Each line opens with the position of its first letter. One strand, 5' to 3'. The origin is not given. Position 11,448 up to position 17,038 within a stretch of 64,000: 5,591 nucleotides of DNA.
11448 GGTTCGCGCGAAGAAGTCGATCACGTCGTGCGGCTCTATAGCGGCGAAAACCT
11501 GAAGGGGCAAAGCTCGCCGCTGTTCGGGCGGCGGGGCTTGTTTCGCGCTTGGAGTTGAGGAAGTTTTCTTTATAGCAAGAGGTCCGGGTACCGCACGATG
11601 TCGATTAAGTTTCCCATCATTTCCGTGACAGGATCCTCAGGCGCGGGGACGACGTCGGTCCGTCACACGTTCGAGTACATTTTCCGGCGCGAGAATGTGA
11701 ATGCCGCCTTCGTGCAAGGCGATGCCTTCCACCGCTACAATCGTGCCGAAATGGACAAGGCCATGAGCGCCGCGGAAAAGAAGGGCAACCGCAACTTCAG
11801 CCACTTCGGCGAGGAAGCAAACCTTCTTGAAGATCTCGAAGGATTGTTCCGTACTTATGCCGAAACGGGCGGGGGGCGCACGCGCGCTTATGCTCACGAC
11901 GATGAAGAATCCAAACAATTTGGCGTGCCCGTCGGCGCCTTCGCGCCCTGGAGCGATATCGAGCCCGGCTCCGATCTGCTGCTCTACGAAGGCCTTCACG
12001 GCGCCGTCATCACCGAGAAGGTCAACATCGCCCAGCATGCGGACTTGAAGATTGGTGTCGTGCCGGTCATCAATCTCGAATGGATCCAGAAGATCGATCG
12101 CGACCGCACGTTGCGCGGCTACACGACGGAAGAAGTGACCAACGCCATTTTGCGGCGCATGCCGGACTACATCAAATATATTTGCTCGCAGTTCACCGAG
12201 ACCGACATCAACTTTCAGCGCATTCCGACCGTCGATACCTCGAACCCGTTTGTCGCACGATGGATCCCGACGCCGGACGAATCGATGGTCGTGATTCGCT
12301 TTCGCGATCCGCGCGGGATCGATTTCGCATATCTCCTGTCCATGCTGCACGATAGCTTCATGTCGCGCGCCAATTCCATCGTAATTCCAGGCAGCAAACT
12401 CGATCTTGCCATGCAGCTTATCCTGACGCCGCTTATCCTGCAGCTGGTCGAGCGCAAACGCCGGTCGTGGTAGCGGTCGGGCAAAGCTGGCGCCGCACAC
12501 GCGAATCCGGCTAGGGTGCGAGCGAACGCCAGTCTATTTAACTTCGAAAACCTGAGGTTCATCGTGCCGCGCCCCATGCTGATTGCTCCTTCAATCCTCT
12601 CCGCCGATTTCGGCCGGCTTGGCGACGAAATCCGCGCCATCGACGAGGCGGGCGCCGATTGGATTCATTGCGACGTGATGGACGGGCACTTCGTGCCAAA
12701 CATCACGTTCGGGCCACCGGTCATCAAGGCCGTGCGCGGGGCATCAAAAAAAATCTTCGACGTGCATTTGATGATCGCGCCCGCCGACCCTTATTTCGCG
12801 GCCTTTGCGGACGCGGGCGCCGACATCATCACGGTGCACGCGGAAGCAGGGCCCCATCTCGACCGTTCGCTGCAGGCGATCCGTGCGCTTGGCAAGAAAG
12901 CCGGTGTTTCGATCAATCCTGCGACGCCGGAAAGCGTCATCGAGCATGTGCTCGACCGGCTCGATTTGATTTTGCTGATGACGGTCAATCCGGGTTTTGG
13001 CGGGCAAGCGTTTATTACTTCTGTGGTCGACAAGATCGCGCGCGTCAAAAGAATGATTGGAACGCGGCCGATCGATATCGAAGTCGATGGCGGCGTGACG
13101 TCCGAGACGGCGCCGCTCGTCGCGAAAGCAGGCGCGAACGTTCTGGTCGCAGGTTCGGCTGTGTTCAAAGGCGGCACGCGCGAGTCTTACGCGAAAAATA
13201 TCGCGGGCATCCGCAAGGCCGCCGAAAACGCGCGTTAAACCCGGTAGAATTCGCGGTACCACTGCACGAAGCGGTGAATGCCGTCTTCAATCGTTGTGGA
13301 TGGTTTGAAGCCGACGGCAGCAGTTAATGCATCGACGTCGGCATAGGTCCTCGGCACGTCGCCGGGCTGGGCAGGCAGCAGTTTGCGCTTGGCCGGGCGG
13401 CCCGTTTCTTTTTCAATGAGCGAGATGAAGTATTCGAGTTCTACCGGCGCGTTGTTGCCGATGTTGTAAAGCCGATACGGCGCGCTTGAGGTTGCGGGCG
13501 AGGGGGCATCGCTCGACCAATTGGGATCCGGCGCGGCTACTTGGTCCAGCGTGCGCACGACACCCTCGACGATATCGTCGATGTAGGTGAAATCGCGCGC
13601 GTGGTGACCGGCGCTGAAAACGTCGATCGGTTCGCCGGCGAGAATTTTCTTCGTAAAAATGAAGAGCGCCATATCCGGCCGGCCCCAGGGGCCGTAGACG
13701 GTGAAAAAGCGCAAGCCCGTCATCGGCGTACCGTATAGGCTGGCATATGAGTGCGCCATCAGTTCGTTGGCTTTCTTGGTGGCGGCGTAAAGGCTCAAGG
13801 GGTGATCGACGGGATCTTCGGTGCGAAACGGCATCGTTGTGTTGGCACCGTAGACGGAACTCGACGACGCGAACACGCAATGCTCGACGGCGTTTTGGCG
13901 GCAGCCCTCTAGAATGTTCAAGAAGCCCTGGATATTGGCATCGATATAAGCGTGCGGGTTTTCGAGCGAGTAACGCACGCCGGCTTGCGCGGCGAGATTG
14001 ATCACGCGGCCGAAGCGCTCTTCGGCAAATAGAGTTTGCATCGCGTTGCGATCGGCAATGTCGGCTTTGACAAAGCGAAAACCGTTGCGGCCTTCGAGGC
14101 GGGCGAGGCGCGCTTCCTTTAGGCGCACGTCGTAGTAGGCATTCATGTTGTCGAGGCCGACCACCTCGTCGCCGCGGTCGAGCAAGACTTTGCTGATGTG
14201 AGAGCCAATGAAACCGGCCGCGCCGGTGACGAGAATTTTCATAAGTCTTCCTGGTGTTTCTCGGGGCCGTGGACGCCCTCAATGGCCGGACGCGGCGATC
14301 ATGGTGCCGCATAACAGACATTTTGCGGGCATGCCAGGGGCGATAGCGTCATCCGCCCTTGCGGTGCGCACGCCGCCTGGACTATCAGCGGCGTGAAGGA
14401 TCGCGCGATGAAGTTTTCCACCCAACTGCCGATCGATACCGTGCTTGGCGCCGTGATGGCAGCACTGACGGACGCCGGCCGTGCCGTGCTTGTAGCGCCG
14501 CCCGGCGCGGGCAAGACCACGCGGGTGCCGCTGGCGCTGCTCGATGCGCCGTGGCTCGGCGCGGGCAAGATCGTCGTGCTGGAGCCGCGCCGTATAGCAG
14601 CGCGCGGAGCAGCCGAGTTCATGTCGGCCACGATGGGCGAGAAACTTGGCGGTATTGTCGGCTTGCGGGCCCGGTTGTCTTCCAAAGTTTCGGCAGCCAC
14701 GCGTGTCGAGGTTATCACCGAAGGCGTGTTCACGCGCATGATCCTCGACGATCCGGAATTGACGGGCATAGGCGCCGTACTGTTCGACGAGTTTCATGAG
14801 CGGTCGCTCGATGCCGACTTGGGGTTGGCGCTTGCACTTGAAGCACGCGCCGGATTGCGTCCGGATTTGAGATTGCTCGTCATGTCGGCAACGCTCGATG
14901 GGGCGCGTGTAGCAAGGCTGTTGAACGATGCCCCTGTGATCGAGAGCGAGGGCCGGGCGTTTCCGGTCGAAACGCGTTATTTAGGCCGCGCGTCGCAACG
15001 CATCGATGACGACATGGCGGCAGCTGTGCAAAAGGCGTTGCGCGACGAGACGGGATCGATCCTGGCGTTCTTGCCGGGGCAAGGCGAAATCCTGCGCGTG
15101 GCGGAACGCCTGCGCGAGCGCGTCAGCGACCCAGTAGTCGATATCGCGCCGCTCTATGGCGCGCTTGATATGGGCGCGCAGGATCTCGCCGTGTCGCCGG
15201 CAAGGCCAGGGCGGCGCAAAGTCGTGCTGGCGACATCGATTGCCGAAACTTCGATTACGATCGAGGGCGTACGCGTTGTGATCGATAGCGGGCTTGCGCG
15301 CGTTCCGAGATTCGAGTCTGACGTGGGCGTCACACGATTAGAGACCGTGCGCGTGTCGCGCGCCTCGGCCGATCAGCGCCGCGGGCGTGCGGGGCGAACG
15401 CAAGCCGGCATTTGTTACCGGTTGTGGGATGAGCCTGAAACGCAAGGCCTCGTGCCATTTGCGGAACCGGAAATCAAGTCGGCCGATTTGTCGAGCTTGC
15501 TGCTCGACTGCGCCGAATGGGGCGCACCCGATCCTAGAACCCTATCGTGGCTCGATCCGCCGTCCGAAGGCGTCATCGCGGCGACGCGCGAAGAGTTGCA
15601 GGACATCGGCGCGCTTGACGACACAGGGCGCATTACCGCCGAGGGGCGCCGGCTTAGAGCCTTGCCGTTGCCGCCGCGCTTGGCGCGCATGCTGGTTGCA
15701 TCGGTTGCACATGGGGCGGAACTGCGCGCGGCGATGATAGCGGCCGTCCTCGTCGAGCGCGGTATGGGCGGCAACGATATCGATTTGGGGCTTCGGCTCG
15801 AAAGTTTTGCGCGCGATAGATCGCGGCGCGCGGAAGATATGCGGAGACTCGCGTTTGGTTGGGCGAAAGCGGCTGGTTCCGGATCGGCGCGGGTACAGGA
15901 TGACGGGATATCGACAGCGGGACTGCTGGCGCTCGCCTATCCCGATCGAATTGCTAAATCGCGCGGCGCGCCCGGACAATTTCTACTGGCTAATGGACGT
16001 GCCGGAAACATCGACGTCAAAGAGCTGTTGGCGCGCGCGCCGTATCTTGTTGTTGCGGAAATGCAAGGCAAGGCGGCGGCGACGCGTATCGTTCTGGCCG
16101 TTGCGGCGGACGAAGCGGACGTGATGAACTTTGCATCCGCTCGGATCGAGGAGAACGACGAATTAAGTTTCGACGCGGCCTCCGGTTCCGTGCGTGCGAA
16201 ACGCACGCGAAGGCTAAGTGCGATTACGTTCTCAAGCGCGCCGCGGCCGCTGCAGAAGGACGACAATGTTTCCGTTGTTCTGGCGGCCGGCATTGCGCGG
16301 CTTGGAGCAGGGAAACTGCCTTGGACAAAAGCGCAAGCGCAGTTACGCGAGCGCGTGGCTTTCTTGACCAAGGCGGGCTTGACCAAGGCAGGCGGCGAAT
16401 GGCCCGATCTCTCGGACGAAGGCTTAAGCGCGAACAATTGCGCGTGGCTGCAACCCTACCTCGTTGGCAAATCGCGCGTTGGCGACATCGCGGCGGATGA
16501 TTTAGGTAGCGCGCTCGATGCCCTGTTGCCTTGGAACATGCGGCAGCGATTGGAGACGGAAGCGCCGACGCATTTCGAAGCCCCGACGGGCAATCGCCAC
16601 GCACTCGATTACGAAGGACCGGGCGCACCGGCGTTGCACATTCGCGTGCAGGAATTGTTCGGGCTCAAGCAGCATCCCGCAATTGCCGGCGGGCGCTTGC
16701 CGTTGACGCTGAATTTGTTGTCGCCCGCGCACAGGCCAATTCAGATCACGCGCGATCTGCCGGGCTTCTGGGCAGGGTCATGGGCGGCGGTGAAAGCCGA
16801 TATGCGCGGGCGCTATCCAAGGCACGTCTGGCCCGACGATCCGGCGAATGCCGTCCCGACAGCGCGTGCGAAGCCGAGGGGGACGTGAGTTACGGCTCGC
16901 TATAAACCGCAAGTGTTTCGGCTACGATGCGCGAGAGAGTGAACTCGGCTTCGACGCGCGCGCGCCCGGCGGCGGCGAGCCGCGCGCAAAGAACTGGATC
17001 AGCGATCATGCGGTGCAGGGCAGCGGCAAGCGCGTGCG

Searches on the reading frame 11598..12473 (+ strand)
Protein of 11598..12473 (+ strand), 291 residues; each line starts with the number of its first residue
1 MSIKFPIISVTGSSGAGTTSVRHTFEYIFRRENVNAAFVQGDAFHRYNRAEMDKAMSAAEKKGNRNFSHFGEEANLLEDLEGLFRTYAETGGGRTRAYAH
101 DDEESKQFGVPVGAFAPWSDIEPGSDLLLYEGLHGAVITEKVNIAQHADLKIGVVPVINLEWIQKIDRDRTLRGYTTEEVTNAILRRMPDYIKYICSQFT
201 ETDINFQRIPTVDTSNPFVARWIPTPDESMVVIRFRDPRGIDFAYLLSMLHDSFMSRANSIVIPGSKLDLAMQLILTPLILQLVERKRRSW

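Call 65: search_protein_families(library=pfam, proteins=[window:11598-12473:+], max_evalue=0.000001)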
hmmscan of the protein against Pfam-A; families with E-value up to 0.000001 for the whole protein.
window:11598-12473:+ (291 aa): 1 family
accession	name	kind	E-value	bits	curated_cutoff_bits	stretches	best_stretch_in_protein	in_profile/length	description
PF00485.24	PRK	-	6.3e-65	219.1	22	1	7-215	1-196/196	Phosphoribulokinase / Uridine kinase family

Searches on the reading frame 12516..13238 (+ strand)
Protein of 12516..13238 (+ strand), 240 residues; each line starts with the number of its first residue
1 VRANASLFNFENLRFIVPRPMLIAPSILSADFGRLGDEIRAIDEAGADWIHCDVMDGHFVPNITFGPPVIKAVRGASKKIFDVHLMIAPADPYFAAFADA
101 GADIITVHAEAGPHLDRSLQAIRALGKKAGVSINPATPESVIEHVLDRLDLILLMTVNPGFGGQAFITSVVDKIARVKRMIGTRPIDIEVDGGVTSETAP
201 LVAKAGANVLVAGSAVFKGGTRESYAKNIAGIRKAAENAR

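Call 66: search_protein_families(library=pfam, proteins=[window:12516-13238:+], max_evalue=0.000001)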
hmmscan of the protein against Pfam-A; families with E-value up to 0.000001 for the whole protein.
window:12516-13238:+ (240 aa): 1 family
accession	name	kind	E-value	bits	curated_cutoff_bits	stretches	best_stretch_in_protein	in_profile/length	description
PF00834.25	Ribul_P_3_epim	-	7.5e-81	270.7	21.1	1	23-217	2-198/198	Ribulose-phosphate 3 epimerase family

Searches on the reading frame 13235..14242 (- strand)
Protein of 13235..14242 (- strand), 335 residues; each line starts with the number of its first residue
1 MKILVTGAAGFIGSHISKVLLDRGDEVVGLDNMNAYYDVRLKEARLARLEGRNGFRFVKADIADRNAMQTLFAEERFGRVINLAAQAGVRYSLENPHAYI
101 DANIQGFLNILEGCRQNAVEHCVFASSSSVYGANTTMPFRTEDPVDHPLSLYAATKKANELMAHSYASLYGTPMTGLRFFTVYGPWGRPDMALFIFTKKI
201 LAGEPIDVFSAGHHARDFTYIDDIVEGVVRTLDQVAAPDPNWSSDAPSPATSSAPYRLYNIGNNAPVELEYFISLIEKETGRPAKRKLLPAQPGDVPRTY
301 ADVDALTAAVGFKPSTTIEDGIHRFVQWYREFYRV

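Call 66: search_protein_families(library=pfam, proteins=[window:13235-14242:-], max_evalue=0.000001)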
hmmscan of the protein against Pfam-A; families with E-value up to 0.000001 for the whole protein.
window:13235-14242:- (335 aa): 6 families
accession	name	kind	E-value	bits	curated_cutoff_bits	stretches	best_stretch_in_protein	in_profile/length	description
PF01370.27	Epimerase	-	3.5e-59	200.6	20.9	1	3-238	1-231/240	NAD dependent epimerase/dehydratase family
PF16363.11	GDP_Man_Dehyd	-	3.2e-53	181.8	27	1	4-324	1-331/332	GDP-mannose 4,6 dehydratase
PF04321.23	RmlD_sub_bind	-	2.4e-16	60.1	27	1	1-237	1-202/287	RmlD substrate binding domain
PF01073.25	3Beta_HSD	-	2.4e-16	60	22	1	4-286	1-274/280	3-beta hydroxysteroid dehydrogenase/isomerase family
PF02719.21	Polysacc_synt_2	-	1.5e-12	47.8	20.2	1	3-208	1-194/293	Polysaccharide biosynthesis protein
PF00106.31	adh_short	-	3.8e-08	33.5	26.6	1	3-116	3-121/195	short chain dehydrogenase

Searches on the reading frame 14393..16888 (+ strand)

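Call 66: search_protein_families(library=pfam, proteins=[window:14393-16888:+], max_evalue=0.000001)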
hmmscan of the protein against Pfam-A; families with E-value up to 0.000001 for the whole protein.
window:14393-16888:+ (831 aa): 3 families
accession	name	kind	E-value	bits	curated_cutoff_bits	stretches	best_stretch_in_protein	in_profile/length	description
PF08482.15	HrpB_C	-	1.9e-50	171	25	1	685-817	1-133/133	ATP-dependent helicase C-terminal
PF00271.37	Helicase_C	-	3e-10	40.7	23.5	1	212-336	6-109/110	Helicase conserved C-terminal domain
PF00270.35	DEAD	-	6.8e-07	29.6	26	0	22-173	8-164/167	DEAD/DEAH box helicase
